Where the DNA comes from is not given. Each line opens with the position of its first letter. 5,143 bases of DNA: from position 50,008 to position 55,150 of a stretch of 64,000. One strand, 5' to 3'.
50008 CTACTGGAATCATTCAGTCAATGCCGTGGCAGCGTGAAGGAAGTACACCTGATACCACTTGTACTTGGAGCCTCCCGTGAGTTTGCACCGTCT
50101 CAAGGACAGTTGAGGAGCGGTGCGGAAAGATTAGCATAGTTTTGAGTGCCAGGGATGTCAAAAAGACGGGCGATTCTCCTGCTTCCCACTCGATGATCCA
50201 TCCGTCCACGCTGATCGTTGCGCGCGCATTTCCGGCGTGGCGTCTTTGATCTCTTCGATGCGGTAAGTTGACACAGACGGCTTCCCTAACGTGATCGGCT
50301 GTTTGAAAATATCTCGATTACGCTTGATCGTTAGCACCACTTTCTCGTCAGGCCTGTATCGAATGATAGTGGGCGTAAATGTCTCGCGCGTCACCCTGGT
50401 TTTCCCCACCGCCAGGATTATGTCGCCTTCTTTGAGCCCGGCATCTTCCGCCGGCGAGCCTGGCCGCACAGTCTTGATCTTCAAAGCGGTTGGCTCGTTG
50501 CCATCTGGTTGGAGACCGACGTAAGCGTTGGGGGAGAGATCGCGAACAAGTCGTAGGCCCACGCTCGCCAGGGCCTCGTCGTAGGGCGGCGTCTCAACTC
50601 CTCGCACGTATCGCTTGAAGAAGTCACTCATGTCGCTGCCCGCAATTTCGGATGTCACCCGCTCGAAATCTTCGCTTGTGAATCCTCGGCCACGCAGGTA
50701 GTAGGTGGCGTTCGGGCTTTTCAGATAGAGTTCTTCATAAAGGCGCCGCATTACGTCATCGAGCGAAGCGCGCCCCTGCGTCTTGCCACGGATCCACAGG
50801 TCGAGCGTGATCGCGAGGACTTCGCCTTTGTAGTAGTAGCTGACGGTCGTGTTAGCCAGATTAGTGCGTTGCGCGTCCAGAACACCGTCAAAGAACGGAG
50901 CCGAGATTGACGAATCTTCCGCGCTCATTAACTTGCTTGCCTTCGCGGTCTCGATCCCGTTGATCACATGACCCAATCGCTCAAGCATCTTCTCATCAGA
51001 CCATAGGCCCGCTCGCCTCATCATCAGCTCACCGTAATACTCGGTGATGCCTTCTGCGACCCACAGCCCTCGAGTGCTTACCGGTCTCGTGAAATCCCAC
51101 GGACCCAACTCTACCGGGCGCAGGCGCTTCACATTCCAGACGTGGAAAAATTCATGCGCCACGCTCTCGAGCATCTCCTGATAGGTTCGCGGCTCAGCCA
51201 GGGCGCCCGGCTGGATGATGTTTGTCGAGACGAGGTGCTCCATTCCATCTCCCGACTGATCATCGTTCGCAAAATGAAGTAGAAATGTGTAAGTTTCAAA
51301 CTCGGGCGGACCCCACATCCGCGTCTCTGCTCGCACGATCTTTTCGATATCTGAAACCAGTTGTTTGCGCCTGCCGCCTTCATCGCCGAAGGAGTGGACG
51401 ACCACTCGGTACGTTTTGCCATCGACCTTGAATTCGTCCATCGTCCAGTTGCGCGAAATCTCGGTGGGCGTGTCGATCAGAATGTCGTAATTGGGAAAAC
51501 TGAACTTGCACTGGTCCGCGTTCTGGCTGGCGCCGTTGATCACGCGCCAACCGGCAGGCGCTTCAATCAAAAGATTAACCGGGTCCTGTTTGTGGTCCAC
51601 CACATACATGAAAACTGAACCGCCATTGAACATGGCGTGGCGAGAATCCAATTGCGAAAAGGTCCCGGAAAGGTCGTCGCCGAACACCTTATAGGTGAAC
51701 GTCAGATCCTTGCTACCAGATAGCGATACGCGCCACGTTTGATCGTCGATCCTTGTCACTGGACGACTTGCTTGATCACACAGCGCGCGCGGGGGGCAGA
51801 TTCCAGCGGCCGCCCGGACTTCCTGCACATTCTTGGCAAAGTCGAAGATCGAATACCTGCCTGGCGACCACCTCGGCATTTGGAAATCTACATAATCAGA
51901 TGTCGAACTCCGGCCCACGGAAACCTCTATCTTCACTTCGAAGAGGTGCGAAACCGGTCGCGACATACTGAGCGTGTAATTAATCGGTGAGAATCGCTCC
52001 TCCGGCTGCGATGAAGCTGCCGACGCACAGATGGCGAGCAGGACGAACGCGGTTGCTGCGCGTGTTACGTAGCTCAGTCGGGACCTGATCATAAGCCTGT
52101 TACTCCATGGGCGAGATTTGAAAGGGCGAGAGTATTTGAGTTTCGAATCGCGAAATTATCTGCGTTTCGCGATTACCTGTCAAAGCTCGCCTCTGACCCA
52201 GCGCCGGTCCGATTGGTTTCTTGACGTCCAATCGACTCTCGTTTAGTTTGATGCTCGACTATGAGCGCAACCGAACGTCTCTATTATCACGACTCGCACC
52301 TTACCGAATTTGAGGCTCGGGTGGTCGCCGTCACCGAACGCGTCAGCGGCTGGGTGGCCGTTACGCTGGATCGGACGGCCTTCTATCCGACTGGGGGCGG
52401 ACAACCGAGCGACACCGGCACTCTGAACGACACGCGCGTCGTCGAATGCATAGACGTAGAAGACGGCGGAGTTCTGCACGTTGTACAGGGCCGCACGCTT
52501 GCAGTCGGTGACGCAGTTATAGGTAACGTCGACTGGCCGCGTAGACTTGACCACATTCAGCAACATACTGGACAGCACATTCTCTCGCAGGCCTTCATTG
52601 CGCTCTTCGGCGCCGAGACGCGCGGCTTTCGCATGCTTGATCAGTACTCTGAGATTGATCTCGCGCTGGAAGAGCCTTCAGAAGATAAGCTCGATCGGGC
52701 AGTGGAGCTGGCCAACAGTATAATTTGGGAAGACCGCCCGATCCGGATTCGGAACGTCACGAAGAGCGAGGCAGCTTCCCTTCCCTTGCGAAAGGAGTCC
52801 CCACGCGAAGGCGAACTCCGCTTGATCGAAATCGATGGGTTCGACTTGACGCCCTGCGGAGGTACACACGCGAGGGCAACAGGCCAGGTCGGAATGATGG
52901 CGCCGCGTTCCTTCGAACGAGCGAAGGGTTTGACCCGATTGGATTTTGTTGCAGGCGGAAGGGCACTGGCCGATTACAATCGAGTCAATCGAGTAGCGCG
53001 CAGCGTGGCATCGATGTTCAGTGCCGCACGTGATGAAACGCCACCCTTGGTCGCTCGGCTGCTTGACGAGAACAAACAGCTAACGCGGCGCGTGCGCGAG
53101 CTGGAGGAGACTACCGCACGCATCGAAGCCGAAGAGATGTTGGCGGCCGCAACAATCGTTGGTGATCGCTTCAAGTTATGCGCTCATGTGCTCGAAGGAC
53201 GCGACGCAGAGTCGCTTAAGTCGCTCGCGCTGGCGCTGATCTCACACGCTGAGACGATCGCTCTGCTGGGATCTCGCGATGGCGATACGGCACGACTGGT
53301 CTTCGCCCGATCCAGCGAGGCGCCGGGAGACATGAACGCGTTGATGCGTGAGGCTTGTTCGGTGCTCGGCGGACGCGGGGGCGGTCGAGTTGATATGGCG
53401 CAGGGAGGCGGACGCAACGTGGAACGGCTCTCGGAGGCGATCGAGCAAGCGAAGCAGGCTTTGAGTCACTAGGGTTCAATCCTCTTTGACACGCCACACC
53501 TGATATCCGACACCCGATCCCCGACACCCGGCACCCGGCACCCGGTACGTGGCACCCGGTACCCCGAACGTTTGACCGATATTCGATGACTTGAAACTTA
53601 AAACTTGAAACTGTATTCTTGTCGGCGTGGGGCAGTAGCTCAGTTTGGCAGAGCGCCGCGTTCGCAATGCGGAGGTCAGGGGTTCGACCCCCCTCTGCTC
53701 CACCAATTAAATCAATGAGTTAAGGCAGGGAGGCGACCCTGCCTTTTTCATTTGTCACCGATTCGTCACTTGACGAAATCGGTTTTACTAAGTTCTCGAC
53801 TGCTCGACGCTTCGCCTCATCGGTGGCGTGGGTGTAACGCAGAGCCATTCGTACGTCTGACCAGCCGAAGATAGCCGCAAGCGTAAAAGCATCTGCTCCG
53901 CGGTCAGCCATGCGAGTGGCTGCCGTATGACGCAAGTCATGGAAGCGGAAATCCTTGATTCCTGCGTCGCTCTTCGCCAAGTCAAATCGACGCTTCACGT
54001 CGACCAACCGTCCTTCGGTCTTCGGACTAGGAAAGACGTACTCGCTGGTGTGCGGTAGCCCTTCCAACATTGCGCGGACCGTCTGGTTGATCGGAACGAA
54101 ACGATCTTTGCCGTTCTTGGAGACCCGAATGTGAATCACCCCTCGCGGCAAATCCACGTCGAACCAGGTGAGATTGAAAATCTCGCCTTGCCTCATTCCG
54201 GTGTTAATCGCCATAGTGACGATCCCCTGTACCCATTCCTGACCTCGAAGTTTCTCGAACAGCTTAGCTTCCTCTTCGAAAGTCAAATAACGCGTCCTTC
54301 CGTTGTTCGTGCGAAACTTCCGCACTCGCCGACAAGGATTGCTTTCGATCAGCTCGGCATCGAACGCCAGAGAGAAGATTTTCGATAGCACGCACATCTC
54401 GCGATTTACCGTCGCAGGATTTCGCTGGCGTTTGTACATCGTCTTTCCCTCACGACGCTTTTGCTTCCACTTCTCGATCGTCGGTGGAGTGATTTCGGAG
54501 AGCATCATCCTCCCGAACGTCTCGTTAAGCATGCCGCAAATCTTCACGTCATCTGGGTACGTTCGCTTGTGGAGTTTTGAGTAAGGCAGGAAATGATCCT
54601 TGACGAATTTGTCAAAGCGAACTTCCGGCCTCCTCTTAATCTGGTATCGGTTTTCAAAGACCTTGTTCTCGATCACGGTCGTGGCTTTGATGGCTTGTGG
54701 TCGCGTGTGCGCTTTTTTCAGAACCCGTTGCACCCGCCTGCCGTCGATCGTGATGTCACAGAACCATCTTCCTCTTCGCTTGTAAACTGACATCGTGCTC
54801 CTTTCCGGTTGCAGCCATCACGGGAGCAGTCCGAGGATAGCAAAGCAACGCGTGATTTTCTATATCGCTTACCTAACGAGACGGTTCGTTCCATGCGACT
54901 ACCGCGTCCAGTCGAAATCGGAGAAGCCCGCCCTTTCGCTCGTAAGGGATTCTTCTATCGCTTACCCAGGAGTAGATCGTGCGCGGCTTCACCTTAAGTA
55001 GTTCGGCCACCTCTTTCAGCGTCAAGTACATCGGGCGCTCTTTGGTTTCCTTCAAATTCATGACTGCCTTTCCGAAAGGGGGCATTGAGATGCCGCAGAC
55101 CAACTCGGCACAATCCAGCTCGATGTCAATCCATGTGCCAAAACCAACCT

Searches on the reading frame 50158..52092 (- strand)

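Call 9: search_protein_families(library=pfam, proteins=[window:50158-52092:-])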
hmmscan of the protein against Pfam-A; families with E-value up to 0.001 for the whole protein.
window:50158-52092:- (644 aa): 5 families
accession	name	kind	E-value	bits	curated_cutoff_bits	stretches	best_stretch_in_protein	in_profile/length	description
PF17899.6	Peptidase_M61_N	-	2.2e-38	132.3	23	1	38-213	1-167/168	Peptidase M61 N-terminal domain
PF05299.18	Peptidase_M61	-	7e-35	120.4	22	1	308-425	3-117/118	M61 glycyl aminopeptidase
PF17820.7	PDZ_6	-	3.8e-10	39.8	27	1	539-591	2-54/54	PDZ domain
PF13180.12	PDZ_2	-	4.7e-08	33.6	27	1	526-594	4-72/80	PDZ domain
PF00595.29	PDZ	-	2.5e-06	28.2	23.2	1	521-568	8-58/81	PDZ domain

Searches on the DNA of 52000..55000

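Call 10: search_rna_families(source=window, start=52000, end=55000, threshold=evalue, max_evalue=1)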
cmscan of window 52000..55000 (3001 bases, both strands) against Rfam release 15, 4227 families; matches with E-value up to 1: 2.
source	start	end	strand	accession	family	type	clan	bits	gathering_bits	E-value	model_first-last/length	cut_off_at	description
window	53629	53702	+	RF00005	tRNA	Gene; tRNA;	CL00001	63.4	29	9.4e-13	1-71/71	no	tRNA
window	53459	53534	-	RF02087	Yar_3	Gene; lncRNA;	-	17.3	50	0.27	1-67/67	no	Yellow-achaete intergenic RNA conserved region 3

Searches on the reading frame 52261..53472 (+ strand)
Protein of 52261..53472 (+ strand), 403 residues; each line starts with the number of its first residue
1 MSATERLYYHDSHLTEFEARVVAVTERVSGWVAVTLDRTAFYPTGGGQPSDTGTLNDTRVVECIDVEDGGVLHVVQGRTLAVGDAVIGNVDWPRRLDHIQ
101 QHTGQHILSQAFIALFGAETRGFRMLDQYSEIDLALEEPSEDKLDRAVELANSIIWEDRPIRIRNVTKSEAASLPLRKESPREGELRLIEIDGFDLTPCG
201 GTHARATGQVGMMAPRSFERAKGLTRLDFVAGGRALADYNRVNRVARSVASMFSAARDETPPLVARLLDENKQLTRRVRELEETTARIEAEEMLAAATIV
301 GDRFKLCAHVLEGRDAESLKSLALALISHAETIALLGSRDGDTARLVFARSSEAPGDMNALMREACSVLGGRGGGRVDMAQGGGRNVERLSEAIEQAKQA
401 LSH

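Call 9: search_protein_families(library=pfam, proteins=[window:52261-53472:+])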
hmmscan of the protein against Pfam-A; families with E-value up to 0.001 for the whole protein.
window:52261-53472:+ (403 aa): 3 families
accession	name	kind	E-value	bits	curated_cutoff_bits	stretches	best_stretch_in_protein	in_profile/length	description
PF02272.25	DHHA1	-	4.2e-12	46.9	25.9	1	306-402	4-101/102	DHHA1 domain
PF01411.24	tRNA-synt_2c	-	3.5e-10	39.5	30.3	1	22-93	477-551/552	tRNA synthetases class II (A)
PF07973.19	tRNA_SAD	-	1e-06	29.1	24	1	186-227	1-43/44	Threonyl and Alanyl tRNA synthetase second additional domain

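Call 11: find_related_loci(query=window:52261-53472:+, collection=genome_contigs, flank=3000)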
Query window:52261-53472:+ (403 aa) in genome_contigs; peptide patterns used: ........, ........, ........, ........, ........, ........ (x = any residue, [..] = any of these).
362 stretches matched a pattern; 249 encode a relative of the query (tblastn E <= 1e-3); the best 80 are kept; 80 distinct loci.
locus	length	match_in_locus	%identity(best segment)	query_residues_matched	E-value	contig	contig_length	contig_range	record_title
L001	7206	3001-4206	77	1-402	0e+0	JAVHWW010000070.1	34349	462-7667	MAG: Acidobacteriota bacterium isolate BP_25 scaffold_2519481, whole genome shotgun sequence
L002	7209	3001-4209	76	1-403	0e+0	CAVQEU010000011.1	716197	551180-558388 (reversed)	MAG: uncultured Acidobacteriota bacterium isolate MFD09206.bin.1.160 genome assembly, contig: contig_3714, whole genome 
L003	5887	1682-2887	75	1-402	0e+0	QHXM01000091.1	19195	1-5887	MAG: Acidobacteria bacterium isolate gp4 AA20 14_0903_12_40cm_200_scaffold_797_curated, whole genome shotgun sequence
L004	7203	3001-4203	75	1-402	0e+0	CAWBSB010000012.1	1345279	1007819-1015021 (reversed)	MAG: uncultured Acidobacteriota bacterium isolate MFD01916.bin.1.29 genome assembly, contig: contig_4541, whole genome s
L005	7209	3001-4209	74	1-403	0e+0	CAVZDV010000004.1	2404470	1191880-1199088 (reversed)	MAG: uncultured Acidobacteriota bacterium isolate MFD09212.bin.1.122 genome assembly, contig: contig_5261, whole genome 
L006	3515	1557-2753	74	4-402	0e+0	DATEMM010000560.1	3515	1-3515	MAG TPA_asm: Pyrinomonadaceae bacterium isolate SMAG_U8942 k141_2234390, whole genome shotgun sequence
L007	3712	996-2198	73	1-401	0e+0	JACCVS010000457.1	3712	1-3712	MAG: Acidobacteria bacterium isolate MGR_bin132 SD2897-2912_k127_168036, whole genome shotgun sequence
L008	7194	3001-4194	76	4-401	0e+0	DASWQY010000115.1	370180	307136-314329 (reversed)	MAG TPA_asm: Pyrinomonadaceae bacterium isolate SMAG_U3507 k141_1029879, whole genome shotgun sequence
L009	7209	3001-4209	71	1-402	0e+0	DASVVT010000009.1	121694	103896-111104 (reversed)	MAG TPA_asm: Pyrinomonadaceae bacterium isolate SMAG_U3350 k141_231966, whole genome shotgun sequence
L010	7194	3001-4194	74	4-401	0e+0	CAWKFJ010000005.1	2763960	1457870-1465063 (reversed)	MAG: uncultured Acidobacteriota bacterium isolate MFD09212.bin.1.141 genome assembly, contig: contig_24621, whole genome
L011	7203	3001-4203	71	1-401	0e+0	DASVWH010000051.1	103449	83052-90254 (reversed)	MAG TPA_asm: Pyrinomonadaceae bacterium isolate SMAG_U3365 k141_316711, whole genome shotgun sequence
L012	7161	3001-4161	75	4-390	0e+0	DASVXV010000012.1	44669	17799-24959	MAG TPA_asm: Pyrinomonadaceae bacterium isolate SMAG_U2584 k141_62200, whole genome shotgun sequence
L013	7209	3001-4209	70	1-402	0e+0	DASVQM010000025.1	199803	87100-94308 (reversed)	MAG TPA_asm: Pyrinomonadaceae bacterium isolate SMAG_U3208 k141_306789, whole genome shotgun sequence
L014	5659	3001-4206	69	1-402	0e+0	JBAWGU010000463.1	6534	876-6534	MAG: Pyrinomonadaceae bacterium isolate MFD04555_ilm_asm_bin4 k127_42700, whole genome shotgun sequence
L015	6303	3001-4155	72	1-385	0e+0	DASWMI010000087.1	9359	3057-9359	MAG TPA_asm: Pyrinomonadaceae bacterium isolate SMAG_U3383 k141_123101, whole genome shotgun sequence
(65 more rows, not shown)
